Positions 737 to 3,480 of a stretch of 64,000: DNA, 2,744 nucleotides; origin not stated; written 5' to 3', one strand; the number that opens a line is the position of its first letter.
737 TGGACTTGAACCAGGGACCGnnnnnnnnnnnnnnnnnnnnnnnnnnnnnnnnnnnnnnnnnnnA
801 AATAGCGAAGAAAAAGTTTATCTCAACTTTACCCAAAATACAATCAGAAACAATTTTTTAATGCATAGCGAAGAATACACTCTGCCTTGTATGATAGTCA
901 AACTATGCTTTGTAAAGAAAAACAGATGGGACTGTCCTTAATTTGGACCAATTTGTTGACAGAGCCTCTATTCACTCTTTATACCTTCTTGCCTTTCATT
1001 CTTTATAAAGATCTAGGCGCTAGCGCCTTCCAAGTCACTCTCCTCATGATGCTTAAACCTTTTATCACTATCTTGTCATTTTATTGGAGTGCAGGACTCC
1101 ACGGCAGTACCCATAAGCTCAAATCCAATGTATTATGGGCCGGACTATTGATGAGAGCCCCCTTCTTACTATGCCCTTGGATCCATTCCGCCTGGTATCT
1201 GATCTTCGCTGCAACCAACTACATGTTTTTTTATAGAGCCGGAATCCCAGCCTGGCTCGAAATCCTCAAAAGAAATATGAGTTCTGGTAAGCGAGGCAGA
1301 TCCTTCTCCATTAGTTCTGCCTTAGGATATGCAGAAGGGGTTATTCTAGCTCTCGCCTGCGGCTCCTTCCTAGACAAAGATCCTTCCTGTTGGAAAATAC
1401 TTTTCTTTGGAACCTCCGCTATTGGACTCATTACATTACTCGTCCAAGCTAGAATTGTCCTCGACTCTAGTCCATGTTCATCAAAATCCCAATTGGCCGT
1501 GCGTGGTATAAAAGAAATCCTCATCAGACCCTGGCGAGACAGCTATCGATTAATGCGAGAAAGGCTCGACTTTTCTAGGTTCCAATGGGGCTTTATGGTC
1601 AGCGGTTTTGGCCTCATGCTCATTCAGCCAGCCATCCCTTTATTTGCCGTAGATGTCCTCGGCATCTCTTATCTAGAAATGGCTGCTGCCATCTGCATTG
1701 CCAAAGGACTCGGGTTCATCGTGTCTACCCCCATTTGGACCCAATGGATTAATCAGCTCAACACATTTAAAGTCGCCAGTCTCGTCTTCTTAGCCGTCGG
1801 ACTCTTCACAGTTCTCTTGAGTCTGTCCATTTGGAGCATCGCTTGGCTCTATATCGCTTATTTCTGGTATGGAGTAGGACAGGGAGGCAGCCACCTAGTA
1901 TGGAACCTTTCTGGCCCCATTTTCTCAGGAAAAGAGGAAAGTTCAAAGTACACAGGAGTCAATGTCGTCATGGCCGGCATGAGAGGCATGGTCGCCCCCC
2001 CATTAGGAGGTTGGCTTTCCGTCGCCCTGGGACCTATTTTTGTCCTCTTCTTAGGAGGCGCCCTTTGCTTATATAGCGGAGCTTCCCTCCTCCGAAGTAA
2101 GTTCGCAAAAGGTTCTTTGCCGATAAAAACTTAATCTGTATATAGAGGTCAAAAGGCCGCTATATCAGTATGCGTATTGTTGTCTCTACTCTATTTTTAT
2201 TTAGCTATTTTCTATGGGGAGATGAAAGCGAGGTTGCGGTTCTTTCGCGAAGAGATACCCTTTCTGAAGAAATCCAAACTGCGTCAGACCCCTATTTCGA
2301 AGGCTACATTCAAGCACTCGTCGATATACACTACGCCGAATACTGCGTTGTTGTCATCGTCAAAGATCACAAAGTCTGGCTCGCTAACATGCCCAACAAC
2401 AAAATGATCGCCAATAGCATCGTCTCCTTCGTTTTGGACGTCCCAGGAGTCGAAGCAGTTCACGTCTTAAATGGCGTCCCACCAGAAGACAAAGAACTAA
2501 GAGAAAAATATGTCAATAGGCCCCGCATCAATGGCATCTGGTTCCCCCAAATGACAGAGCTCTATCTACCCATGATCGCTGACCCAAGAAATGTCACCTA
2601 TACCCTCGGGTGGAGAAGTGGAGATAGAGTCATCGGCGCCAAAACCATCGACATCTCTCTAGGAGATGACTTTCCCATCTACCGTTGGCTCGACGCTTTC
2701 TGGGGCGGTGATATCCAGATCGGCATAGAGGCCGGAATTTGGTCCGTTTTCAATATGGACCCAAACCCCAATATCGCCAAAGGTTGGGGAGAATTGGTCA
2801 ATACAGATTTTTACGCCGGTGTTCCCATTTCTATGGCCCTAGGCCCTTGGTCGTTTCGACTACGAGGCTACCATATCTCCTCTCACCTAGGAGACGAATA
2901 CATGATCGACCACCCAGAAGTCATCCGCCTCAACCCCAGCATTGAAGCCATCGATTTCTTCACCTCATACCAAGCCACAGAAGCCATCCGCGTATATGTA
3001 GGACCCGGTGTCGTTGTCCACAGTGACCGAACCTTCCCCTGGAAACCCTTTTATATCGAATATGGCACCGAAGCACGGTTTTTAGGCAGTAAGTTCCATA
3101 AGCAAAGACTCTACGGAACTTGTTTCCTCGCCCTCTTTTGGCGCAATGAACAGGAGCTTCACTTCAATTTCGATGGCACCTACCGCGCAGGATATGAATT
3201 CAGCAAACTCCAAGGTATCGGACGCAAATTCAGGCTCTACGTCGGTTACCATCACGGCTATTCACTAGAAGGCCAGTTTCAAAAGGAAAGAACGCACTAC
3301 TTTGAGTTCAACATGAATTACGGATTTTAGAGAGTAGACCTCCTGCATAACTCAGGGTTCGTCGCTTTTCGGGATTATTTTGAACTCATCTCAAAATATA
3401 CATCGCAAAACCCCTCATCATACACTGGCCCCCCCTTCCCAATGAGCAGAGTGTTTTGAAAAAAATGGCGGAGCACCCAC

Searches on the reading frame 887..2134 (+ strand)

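Call 79: search_protein_families(library=pfam, proteins=[window:887-2134:+], max_evalue=1e-8)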
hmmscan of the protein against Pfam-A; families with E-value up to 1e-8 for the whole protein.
window:887-2134:+ (415 aa): 1 family
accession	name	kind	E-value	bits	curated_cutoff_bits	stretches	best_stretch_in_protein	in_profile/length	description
PF07690.21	MFS_1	-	7.5e-19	68.3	33.4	1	29-362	13-338/347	Major Facilitator Superfamily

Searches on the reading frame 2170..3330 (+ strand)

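Call 79: search_protein_families(library=pfam, proteins=[window:2170-3330:+], max_evalue=1e-8)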
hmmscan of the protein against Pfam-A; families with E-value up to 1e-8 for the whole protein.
window:2170-3330:+ (386 aa): 1 family
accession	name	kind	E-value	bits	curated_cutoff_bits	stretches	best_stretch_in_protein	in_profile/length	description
PF06727.17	DUF1207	-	4.8e-60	203.8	22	1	58-386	5-342/342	Protein of unknown function (DUF1207)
